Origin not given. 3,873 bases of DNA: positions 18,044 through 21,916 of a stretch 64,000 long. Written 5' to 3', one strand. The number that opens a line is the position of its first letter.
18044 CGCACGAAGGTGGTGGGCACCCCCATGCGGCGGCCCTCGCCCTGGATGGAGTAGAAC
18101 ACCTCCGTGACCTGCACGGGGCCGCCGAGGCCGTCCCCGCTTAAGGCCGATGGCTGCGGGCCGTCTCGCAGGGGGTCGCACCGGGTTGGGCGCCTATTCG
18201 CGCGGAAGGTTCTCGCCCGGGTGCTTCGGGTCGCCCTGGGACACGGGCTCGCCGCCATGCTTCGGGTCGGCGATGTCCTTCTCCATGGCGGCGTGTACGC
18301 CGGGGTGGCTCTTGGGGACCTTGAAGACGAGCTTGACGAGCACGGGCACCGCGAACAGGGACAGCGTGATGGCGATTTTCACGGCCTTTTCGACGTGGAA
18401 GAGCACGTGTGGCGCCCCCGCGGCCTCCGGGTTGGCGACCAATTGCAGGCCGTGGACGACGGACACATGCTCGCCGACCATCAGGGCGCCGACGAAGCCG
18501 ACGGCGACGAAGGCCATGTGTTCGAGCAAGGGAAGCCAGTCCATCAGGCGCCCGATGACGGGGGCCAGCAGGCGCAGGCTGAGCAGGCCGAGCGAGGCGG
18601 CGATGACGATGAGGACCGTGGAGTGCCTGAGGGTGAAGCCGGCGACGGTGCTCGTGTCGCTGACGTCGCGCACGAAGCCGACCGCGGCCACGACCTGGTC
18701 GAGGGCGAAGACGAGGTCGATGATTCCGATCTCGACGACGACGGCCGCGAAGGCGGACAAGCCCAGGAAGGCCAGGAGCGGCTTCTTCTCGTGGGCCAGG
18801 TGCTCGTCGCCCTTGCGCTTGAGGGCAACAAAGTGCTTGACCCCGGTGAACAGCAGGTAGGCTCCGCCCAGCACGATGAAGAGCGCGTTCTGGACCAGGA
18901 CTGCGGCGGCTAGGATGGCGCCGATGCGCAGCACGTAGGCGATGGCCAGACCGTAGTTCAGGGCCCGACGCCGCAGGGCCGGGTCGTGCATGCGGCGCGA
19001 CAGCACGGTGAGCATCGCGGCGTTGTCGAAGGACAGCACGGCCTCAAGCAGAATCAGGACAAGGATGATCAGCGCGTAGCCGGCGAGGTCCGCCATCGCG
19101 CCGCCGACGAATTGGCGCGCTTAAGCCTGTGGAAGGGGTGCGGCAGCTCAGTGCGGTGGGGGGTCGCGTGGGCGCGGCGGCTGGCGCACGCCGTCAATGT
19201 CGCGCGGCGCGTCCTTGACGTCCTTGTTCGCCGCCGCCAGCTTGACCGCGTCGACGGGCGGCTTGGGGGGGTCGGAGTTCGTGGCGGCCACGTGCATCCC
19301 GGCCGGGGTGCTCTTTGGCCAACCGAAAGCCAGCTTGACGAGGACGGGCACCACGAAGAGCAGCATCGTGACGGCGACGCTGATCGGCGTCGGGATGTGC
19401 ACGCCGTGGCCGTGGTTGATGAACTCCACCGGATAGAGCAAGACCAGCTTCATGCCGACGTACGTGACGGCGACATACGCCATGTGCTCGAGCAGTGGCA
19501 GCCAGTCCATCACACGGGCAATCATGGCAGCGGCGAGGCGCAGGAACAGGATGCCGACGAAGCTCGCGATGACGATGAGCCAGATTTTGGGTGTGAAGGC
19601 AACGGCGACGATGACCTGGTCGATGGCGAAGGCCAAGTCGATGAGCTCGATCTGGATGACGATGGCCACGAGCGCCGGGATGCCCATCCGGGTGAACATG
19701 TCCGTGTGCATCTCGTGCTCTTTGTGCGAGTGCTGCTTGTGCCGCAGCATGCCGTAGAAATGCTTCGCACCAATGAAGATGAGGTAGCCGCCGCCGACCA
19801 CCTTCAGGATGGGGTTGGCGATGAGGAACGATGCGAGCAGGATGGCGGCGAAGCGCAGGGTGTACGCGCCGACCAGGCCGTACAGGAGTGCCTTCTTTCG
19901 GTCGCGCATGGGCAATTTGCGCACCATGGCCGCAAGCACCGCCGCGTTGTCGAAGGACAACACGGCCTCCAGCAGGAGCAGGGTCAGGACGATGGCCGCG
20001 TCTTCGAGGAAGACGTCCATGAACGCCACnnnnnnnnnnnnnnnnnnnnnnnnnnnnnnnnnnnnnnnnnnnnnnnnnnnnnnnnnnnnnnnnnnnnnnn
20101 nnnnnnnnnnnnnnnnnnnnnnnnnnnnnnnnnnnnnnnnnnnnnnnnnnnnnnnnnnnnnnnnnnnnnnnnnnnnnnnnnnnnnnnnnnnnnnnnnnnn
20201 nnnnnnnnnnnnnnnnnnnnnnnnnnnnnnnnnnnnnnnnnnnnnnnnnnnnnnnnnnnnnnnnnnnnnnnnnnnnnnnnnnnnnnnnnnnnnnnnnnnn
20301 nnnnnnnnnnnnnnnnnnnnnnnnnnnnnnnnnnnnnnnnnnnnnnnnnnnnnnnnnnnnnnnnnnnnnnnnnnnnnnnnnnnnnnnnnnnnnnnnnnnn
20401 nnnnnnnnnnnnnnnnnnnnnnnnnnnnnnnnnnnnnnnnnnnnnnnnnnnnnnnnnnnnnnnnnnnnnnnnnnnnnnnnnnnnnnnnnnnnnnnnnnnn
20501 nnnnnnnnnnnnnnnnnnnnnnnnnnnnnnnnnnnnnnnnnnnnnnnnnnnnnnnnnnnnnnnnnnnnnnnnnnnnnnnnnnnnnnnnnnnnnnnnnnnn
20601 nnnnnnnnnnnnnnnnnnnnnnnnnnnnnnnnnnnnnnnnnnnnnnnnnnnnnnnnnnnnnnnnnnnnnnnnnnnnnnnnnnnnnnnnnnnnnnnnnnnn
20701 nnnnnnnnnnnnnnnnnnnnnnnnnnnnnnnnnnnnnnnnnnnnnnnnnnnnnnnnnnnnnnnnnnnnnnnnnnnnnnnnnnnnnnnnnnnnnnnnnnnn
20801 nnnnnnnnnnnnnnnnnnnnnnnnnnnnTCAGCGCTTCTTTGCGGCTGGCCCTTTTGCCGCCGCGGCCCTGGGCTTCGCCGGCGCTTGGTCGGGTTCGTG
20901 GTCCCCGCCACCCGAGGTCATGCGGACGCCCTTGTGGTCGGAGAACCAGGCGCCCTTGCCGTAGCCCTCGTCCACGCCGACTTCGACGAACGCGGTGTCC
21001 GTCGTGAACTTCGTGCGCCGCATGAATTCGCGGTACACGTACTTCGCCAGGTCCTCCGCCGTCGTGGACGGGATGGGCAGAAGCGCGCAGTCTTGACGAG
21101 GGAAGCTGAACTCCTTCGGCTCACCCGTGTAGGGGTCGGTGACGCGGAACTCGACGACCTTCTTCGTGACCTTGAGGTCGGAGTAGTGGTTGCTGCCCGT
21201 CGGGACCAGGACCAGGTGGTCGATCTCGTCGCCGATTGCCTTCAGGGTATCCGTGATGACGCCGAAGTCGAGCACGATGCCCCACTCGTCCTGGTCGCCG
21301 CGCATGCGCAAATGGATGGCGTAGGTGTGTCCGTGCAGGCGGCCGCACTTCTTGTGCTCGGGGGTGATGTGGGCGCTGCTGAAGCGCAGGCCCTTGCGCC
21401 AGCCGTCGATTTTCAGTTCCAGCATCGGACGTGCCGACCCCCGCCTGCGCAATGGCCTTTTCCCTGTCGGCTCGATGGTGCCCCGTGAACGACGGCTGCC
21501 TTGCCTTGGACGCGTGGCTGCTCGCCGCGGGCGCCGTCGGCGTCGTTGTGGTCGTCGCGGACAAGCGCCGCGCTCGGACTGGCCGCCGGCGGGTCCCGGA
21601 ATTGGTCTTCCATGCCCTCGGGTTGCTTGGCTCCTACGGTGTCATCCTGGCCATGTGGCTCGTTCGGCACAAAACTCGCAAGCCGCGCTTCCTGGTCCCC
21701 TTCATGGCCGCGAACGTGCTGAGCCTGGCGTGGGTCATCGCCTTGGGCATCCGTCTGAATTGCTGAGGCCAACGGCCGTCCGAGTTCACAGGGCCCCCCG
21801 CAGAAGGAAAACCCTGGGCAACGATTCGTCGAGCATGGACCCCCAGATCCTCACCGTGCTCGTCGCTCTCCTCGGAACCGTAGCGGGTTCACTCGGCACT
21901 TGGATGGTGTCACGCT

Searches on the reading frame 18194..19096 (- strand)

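Call 50: search_protein_families(library=pfam, proteins=[window:18194-19096:-], max_evalue=0.001)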
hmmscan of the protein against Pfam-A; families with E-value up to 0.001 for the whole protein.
window:18194-19096:- (300 aa): 1 family
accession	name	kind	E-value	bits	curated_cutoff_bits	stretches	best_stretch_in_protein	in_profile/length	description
PF03741.22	TerC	-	1.8e-32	113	27.8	1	13-208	2-176/178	Integral membrane protein TerC family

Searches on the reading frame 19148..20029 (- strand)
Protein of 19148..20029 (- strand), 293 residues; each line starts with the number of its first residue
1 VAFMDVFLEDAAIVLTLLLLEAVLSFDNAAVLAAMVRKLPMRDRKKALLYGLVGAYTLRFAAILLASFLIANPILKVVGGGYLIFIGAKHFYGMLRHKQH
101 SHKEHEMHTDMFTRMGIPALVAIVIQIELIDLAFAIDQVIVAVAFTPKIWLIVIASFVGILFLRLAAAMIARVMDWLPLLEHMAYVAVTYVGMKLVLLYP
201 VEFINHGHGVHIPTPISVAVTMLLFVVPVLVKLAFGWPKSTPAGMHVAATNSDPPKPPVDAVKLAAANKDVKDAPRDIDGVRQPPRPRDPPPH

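Call 50: search_protein_families(library=pfam, proteins=[window:19148-20029:-], max_evalue=0.001)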
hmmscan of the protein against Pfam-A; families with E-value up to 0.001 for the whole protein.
window:19148-20029:- (293 aa): 2 families
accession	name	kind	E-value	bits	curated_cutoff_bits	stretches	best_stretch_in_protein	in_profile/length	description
PF03741.22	TerC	-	3.3e-43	147.9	27.8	1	16-197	2-176/178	Integral membrane protein TerC family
PF04332.21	DUF475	-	8.1e-06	26.3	27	1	107-202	169-263/293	Protein of unknown function (DUF475)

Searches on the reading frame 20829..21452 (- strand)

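Call 51: search_protein_families(library=pfam, proteins=[window:20829-21452:-], max_evalue=0.001)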
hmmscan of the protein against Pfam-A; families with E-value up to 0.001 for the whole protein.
window:20829-21452:- (207 aa): 1 family
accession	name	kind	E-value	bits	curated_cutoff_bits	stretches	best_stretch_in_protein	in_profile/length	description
PF01242.24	PTPS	-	3e-17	63.1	22.4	1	22-167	6-115/121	6-pyruvoyl tetrahydropterin synthase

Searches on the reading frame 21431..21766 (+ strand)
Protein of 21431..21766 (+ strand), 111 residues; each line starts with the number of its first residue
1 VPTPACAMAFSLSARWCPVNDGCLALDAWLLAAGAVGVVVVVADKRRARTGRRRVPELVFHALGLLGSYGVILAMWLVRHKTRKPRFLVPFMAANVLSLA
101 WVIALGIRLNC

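Call 52: search_protein_families(library=pfam, proteins=[window:21431-21766:+], max_evalue=0.001)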
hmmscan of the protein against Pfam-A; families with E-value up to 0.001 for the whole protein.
window:21431-21766:+ (111 aa): 1 family
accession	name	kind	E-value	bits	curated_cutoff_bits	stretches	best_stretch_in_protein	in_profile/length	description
PF06961.18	DUF1294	-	2.4e-16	60.2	25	1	36-87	3-55/55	Protein of unknown function (DUF1294)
